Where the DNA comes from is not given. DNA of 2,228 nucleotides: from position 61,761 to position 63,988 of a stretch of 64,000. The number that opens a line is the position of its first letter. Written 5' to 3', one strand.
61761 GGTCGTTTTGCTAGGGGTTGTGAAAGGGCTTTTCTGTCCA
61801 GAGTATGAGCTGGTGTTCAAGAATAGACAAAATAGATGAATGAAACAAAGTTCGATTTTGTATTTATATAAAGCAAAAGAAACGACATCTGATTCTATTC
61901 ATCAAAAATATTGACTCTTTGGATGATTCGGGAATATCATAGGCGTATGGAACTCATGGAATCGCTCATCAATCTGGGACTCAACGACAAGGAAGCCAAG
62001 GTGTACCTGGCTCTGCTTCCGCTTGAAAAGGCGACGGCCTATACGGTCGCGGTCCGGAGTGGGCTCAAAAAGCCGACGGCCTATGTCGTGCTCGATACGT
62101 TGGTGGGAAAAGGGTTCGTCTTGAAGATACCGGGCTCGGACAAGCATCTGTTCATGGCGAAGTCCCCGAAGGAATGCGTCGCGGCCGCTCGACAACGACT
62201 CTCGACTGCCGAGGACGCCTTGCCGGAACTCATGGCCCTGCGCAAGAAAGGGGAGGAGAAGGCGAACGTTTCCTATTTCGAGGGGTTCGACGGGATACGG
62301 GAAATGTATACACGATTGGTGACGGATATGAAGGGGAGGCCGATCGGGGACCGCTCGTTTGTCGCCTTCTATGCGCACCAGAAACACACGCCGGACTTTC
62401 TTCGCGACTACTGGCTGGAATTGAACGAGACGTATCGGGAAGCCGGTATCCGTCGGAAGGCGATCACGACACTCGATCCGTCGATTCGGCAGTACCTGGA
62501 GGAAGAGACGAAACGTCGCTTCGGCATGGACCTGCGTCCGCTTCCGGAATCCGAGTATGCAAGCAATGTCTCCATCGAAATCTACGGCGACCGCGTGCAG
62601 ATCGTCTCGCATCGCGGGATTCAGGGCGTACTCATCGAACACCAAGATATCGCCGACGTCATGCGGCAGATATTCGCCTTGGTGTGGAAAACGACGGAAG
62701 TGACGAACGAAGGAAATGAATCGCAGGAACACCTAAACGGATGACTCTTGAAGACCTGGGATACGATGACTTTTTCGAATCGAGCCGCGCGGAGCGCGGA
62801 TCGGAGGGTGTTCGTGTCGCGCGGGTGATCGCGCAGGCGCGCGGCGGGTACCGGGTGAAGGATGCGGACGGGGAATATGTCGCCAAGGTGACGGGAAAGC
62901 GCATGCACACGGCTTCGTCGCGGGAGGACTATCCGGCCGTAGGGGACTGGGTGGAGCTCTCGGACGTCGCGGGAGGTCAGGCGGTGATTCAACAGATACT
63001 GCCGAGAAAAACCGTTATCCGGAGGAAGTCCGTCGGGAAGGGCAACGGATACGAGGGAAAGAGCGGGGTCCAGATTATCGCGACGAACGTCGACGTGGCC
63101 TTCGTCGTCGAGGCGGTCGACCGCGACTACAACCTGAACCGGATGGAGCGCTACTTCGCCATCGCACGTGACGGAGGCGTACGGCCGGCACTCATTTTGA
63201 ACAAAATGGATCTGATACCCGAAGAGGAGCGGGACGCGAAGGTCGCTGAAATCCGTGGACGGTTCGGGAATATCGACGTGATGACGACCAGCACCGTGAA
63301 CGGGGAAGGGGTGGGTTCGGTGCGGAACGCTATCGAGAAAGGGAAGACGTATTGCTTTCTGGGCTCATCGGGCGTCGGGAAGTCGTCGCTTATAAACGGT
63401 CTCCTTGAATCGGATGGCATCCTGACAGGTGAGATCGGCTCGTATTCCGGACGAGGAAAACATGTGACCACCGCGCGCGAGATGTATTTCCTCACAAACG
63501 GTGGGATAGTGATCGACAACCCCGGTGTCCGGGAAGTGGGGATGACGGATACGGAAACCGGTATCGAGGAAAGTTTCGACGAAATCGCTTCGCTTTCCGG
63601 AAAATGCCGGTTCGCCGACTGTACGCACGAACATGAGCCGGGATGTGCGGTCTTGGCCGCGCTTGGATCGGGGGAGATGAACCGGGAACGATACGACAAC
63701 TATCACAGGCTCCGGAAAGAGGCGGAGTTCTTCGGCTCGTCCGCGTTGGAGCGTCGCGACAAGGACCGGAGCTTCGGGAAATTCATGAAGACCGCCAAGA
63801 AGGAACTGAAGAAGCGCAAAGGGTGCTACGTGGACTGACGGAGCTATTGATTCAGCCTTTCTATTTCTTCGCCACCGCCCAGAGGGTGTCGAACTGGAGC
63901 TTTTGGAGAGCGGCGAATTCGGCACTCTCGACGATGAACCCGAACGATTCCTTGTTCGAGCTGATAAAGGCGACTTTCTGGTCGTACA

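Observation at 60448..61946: Radical SAM enzyme followed by two tandem 11-12-codon ORFs (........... / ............) with optimal Shine-Dalgarno sites and a shared terminator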

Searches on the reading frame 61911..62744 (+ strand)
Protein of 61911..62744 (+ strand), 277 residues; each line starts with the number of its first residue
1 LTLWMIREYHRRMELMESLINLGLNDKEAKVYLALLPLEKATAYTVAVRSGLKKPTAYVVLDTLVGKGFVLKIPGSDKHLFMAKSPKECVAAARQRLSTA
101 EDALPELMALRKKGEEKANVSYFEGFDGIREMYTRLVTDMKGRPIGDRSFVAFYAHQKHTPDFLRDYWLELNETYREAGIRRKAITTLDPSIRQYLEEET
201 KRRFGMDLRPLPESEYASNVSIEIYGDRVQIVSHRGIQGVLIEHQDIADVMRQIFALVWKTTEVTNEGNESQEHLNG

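Call 3: search_protein_families(library=pfam, proteins=[window:61911-62744:+], max_evalue=0.01)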
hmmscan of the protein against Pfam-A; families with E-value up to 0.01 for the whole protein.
window:61911-62744:+ (277 aa): 2 families
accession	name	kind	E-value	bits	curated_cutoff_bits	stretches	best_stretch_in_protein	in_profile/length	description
PF01978.25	TrmB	-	7.3e-16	58.2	25.6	1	21-86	3-67/68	Sugar-specific transcriptional regulator TrmB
PF09339.16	HTH_IclR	-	0.0089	16.2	22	0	46-70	24-48/52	IclR helix-turn-helix domain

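Call 4: search_protein_families(library=ncbifam, proteins=[window:61911-62744:+], max_evalue=0.01)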
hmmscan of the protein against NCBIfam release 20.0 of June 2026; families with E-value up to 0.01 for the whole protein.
window:61911-62744:+ (277 aa): 5 families
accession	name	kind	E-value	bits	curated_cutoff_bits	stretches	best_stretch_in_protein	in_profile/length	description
NF040851.1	tran_reg_TrmB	equivalog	1.3e-06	27.9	600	1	14-136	6-127/338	HTH-type sugar-sensing transcriptional regulator TrmB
NF047390.1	TransRegTrmBL1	equivalog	2e-05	23.7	650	1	13-127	4-120/341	HTH-type sugar sensing transcriptional regulator TrmBL1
NF053756.1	MreA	equivalog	0.00018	21.3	100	1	12-70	3-61/110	MreA family transcriptional regulator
NF041141.1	tran_reg_TrmBL2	equivalog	0.001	18.6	530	1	13-78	7-70/264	HTH-type transcriptional regulator TrmBL2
NF047392.1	TransRegTrmBHalo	equivalog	0.0081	15.2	500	0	12-106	8-99/349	HTH-type sugar sensing transcriptional regulator TrmB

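Call 51: search_solved_structures(query=window:61911-62744:+, max_evalue=0.01)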
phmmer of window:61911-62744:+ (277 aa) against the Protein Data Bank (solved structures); distinct sequences matched with E-value up to 0.01: 1.
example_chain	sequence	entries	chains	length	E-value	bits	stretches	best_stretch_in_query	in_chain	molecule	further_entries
3qph_A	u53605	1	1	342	0.00083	21.8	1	14-139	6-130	TrmB, a global transcription regulator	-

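Call 61: find_homologous_proteins(query=window:61947-62744:+, max_evalue=0.00001)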
Query window:61947-62744:+ (265 aa): 135 proteins with E <= 0.00001 among 748 candidates; the best 120 are listed.
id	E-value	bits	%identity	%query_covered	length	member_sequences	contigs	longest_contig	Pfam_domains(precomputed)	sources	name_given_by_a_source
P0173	1.4e-151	521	90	97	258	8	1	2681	PF01978.26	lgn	-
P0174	2.4e-139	481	86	95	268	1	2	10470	PF01978.26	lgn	-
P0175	6.0e-122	424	72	94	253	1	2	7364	PF01978.26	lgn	-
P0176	4.3e-120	417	72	95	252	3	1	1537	PF01978.26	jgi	jgi:sugar-specific transcriptional regulator TrmB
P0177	3.3e-116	405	71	94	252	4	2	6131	PF01978.26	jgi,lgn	-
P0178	3.4e-115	401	70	95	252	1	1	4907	PF01978.26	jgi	-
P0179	1.7e-113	396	68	94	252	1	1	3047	PF01978.26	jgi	jgi:HTH-type transcriptional regulator, sugar sensing transcriptional regulator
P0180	3.6e-112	392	69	94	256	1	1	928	PF01978.26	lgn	-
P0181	3.0e-111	389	68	95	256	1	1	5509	PF01978.26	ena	-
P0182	1.1e-108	380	66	95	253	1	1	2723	PF01978.26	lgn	-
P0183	1.8e-108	379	68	95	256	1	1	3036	PF01978.26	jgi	jgi:predicted transcriptional regulator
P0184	6.4e-107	374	67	95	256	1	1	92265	PF01978.26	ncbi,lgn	-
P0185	5.3e-106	371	68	95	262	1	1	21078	PF01978.26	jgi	jgi:HTH-type transcriptional regulator, sugar sensing transcriptional regulator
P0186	6.3e-106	371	66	95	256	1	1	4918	PF01978.26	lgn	-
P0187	2.0e-105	369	65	94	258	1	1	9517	PF01978.26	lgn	-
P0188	4.8e-105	368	64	94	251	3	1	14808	PF01978.26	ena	-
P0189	7.5e-105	368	63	96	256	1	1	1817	PF01978.26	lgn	-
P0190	1.3e-103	364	65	95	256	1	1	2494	PF01978.26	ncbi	-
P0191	3.7e-103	362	63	95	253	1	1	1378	PF01978.26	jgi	jgi:sugar-specific transcriptional regulator TrmB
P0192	4.2e-103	362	65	95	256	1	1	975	PF01978.26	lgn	-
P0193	6.1e-103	361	64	95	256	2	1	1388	PF01978.26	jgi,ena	-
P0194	1.3e-102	360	65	95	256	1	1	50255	PF01978.26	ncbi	ncbi:MAG: helix-turn-helix domain-containing protein [Patescibacteria group bacterium]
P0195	1.5e-102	360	64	94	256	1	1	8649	PF01978.26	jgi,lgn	-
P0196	1.5e-102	360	62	94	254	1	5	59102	PF01978.26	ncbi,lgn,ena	-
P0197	2.3e-101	356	65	94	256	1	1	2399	PF01978.26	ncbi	-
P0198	2.1e-100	353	63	95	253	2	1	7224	PF01978.26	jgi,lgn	jgi:sugar-specific transcriptional regulator TrmB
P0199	6.3e-100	351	63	95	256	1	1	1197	PF13730.13,PF01978.26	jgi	jgi:sugar-specific transcriptional regulator TrmB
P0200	7.0e-100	351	64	95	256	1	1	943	PF01978.26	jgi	jgi:predicted transcriptional regulator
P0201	1.6e-99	350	63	95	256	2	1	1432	PF01978.26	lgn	-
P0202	3.7e-99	349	63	95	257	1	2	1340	PF01978.26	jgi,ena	-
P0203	1.1e-98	347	62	95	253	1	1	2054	PF01978.26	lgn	-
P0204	1.4e-98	347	64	95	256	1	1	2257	PF01978.26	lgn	-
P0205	9.2e-98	344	61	95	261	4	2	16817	PF01978.26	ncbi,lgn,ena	-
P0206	2.2e-97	343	61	95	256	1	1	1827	PF01978.26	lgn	-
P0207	4.8e-97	342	60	94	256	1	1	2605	PF01978.26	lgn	-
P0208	2.0e-96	340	61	95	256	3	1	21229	PF01978.26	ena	-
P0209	2.6e-96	340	60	95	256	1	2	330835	PF01978.26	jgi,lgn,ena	-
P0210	1.3e-95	337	60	95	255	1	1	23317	PF01978.26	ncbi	-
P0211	7.0e-94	332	59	95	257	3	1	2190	PF01978.26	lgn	-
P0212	4.3e-93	329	61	95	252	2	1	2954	PF01978.26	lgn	-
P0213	1.1e-90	321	59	95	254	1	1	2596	PF01978.26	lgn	-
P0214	1.5e-89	317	55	94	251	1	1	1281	PF01978.26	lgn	-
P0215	8.8e-89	315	56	97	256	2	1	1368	PF01978.26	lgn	-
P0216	1.1e-87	311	55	95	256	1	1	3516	PF01978.26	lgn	-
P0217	8.9e-86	305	54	94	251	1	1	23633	PF01978.26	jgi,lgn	jgi:sugar-specific transcriptional regulator TrmB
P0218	1.4e-85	304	55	95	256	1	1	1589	PF01978.26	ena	-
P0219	1.5e-85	304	54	94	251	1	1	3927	PF01978.26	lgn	-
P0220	2.4e-85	304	54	95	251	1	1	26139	PF01978.26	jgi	jgi:predicted transcriptional regulator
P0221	5.4e-85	303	53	95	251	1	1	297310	PF01978.26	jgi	jgi:sugar-specific transcriptional regulator TrmB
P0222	9.5e-85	302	56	95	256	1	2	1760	PF01978.26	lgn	-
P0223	1.6e-84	301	54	94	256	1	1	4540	PF01978.26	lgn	-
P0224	5.7e-83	296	52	97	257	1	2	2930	PF01978.26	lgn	-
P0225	9.2e-75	269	52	93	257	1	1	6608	PF01978.26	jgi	jgi:HTH-type transcriptional regulator, sugar sensing transcriptional regulator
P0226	3.0e-73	264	72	61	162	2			PF01978.26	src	-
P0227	4.2e-72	260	58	76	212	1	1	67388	PF01978.26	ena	-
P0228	4.8e-71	257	49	97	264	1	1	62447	PF01978.26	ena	-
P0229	2.4e-70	255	65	66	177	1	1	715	PF01978.26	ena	-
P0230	5.9e-70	253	50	97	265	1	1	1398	PF01978.26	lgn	-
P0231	1.4e-69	252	48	95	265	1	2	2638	PF01978.26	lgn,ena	-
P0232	4.6e-69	250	48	96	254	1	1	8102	PF01978.26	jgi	jgi:HTH-type transcriptional regulator, sugar sensing transcriptional regulator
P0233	4.3e-68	247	48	95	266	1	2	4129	PF01978.26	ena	-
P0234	8.2e-68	246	50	95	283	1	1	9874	PF01978.26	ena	-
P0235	2.2e-67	245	49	93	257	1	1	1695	PF01978.26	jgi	jgi:HTH-type transcriptional regulator, sugar sensing transcriptional regulator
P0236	4.6e-67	244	50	95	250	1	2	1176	PF01978.26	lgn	-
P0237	8.6e-67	243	49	97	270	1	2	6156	PF01978.26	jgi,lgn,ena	-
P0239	5.6e-65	237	46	97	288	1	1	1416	PF01978.26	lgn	-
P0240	6.5e-65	237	47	95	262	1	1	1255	PF01978.26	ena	-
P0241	1.1e-64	236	46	96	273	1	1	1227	PF01978.26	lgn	-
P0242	4.4e-64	234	48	92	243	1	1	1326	PF01978.26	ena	-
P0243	5.8e-64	234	48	95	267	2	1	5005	PF01978.26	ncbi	-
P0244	7.9e-64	233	50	93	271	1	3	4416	PF01978.26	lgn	-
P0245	2.0e-63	232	49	93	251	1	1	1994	PF01978.26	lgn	-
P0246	3.6e-63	231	47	93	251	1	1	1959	PF01978.26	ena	-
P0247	2.2e-62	228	49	94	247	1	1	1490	PF01978.26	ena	-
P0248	3.7e-62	228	45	95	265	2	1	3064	PF01978.26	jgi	jgi:HTH-type transcriptional regulator, sugar sensing transcriptional regulator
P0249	5.2e-62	227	46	96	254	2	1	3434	PF01978.26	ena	-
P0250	5.1e-61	224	46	95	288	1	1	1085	PF01978.26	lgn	-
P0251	1.1e-60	223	47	93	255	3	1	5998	PF01978.26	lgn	-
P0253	1.7e-60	222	47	93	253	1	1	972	PF01978.26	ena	-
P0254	1.1e-57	213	45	94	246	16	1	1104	PF01978.26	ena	-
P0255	1.3e-57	213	46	94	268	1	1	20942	PF01978.26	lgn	-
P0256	2.2e-56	209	45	95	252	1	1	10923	PF01978.26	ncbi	-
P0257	2.0e-55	206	41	98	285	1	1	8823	PF01978.26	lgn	-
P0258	3.3e-55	205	42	94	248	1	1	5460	PF01978.26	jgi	jgi:HTH-type transcriptional regulator, sugar sensing transcriptional regulator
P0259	5.5e-55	204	45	95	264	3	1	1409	PF01978.26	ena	-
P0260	7.8e-55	204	42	93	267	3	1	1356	PF01978.26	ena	-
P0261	2.9e-54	202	45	94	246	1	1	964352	PF01978.26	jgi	jgi:sugar-specific transcriptional regulator TrmB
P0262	1.1e-53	200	44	94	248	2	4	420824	PF01978.26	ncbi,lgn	-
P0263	1.2e-53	200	43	97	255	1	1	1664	PF01978.26,PF03965.23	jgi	jgi:sugar-specific transcriptional regulator TrmB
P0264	1.3e-53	200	44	94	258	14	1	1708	PF01978.26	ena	-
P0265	2.7e-53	199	43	94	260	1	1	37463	PF01978.26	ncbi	-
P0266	7.7e-53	197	41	97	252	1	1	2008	PF01978.26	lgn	-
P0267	1.2e-52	197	40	95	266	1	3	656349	PF01978.26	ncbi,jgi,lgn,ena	ncbi:MAG: helix-turn-helix domain-containing protein [Parcubacteria group bacterium]|jgi:sugar-speci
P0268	2.2e-52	196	41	94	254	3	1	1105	PF01978.26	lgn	-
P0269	1.9e-51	193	44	94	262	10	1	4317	PF01978.26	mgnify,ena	mgnify:FL=1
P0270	5.8e-51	191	40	97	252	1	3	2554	PF01978.26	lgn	-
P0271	9.1e-51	190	42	97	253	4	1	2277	PF01978.26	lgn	-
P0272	1.1e-50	190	41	97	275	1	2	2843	PF01978.26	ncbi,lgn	-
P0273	2.9e-50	189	40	97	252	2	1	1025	PF01978.26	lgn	-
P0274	2.9e-49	185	41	97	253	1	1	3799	PF01978.26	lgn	-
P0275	7.4e-49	184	42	95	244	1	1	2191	PF01978.26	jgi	jgi:sugar-specific transcriptional regulator TrmB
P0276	9.5e-49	184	42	95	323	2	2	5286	PF01978.26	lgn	-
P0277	5.2e-48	181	39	94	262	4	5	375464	PF01978.26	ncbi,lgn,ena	-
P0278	5.4e-48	181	40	94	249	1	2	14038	PF01978.26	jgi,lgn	-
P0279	1.8e-47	180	44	93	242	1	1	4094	PF01978.26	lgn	-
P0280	2.8e-45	172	41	95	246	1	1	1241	PF01978.26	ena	-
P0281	1.2e-44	170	38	95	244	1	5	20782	PF01978.26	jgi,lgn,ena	-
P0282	2.5e-44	169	42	92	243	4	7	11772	PF01978.26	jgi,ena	-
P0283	9.1e-44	167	40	93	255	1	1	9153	PF01978.26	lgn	-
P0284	1.3e-43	167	39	95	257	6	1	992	PF01978.26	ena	-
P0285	1.3e-43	167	40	93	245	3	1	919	PF01978.26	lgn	-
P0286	1.5e-43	167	39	94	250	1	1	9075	PF01978.26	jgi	jgi:sugar-specific transcriptional regulator TrmB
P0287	1.8e-43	167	40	95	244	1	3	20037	PF01978.26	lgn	-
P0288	1.0e-42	164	41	95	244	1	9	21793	PF01978.26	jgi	jgi:HTH-type transcriptional regulator, sugar sensing transcriptional regulator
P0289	6.4e-42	161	40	94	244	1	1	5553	PF01978.26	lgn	-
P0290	6.8e-42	161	38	96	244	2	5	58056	PF01978.26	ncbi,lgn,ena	-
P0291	6.2e-41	158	35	94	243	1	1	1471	PF01978.26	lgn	-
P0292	1.4e-38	150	37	95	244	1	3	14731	PF01978.26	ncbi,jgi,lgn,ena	ncbi:MAG: helix-turn-helix domain-containing protein [Candidatus Moraniibacteriota bacterium]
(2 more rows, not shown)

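Call 62: find_encoding_contigs(protein=P0209, flank=3000, max_places=1)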
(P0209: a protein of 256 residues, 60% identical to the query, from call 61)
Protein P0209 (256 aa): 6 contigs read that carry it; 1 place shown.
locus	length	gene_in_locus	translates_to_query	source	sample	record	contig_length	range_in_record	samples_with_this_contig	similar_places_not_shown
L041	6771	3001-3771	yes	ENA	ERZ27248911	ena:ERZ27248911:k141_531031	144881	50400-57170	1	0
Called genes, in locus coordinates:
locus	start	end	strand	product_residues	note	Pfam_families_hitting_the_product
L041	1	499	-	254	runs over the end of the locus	PF00121:TIM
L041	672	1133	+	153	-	-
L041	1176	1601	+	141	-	PF04677:CwfJ_C_1 (weak), PF11969:DcpS_C, PF01230:HIT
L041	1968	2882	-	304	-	PF04055:Radical_SAM, PF13353:Fer4_12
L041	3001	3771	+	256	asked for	PF01978:TrmB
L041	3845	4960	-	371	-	PF13433:Peripla_BP_5, PF13458:Peripla_BP_6, PF01094:ANF_receptor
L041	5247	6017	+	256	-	PF01978:TrmB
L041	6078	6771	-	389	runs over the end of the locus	PF13433:Peripla_BP_5, PF13458:Peripla_BP_6, PF01094:ANF_receptor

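Call 63: find_encoding_contigs(protein=P0261, flank=3000, max_places=1)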
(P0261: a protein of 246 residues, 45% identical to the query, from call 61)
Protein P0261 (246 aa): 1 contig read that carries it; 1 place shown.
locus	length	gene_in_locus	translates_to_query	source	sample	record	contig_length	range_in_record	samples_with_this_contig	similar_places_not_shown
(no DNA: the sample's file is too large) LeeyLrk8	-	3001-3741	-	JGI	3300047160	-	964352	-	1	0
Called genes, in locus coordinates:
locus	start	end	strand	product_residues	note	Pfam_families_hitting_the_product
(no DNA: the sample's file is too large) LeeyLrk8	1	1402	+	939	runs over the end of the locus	PF00912:Transgly, PF00905:Transpeptidase, PF17957:Big_7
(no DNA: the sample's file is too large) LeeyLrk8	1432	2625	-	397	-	PF04055:Radical_SAM (weak)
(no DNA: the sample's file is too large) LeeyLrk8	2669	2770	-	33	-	-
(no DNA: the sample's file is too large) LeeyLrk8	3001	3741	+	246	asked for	PF01978:TrmB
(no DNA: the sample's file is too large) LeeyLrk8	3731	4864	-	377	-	PF00712:DNA_pol3_beta, PF02767:DNA_pol3_beta_2, PF02768:DNA_pol3_beta_3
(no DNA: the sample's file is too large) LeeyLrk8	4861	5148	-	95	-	-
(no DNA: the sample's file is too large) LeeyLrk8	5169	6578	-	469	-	PF11638:DnaA_N, PF00308:Bac_DnaA, PF01695:IstB_IS21, PF00004:AAA (faint), PF08299:Bac_DnaA_C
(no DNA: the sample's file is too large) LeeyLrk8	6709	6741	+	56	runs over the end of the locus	PF00468:Ribosomal_L34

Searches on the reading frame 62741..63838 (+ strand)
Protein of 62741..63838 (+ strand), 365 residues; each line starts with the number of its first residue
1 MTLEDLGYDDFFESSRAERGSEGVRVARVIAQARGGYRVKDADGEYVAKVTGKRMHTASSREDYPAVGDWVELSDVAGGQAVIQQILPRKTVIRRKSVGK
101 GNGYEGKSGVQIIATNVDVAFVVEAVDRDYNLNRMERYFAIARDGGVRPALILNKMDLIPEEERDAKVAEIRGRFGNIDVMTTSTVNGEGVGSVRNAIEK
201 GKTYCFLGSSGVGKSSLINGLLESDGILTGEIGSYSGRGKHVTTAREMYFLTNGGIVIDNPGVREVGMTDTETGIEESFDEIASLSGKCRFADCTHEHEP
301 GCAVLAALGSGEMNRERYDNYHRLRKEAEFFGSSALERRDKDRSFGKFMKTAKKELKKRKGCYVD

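Call 3: search_protein_families(library=pfam, proteins=[window:62741-63838:+], max_evalue=0.01)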
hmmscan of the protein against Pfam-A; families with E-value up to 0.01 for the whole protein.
window:62741-63838:+ (365 aa): 6 families
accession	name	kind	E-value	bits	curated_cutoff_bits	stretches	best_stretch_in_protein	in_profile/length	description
PF03193.22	RsgA_GTPase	-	1.2e-42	146.1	30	1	86-268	1-173/174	RsgA GTPase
PF01926.29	MMR_HSR1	-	7.8e-06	26.4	21.9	1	205-284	3-75/113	50S ribosome-binding GTPase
PF00009.33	GTP_EFTU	-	0.00033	20.7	26.5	1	115-199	91-183/188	Elongation factor Tu GTP binding domain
PF02421.24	FeoB_N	-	0.0004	20.4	27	0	204-272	3-66/156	Ferrous iron transport protein B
PF00005.33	ABC_tran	-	0.00097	20.2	25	1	196-232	6-42/137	ABC transporter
PF02492.25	cobW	-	0.0066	16.5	20.7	0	206-256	5-62/180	CobW/HypB/UreG, nucleotide-binding domain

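Call 4: search_protein_families(library=ncbifam, proteins=[window:62741-63838:+], max_evalue=0.01)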
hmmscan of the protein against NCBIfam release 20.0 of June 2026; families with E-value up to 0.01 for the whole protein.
window:62741-63838:+ (365 aa): 12 families
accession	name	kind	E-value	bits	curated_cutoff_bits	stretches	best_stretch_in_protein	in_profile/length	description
NF008931.0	PRK12288.1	equivalog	9.4e-59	199.2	360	1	78-327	90-332/347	small ribosomal subunit biogenesis GTPase RsgA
TIGR00157.1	TIGR00157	equivalog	6.7e-50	169.9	100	1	67-324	3-245/247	ribosome small subunit-dependent GTPase A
NF008932.0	PRK12289.1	equivalog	1.9e-30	106.2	483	1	67-330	61-303/363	small ribosomal subunit biogenesis GTPase RsgA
TIGR03597.1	GTPase_YqeH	equivalog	9e-11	41.5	297.4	1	150-263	95-215/361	ribosome biogenesis GTPase YqeH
TIGR03598.1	GTPase_YsxC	equivalog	8.2e-08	32.1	124.45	1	200-262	17-73/186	ribosome biogenesis GTP-binding protein YihA/YsxC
NF000908.1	PRK00089.1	equivalog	1.7e-05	24.3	237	0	116-200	82-165/291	GTPase Era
TIGR03594.1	GTPase_EngA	equivalog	5.8e-05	22.3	306.7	0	141-200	281-344/432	ribosome biogenesis GTPase Der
TIGR00231.1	small_GTP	domain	0.00014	21.6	42.5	0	114-199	81-163/164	GTP-binding protein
TIGR02857.1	CydD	equivalog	0.0016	17.5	435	1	172-224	321-371/529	thiol reductant ABC exporter subunit CydD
TIGR03608.1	L_ocin_972_ABC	subfamily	0.0039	16.7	254.85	1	196-233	19-56/206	putative bacteriocin export ABC transporter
TIGR00450.1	mnmE_trmE_thdF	equivalog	0.0048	16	252.6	0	197-283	205-287/446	tRNA uridine-5-carboxymethylaminomethyl(34) synthesis GTPase MnmE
TIGR03596.1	GTPase_YlqF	equivalog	0.0052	16.2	208.2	0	205-267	122-184/276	ribosome biogenesis GTPase YlqF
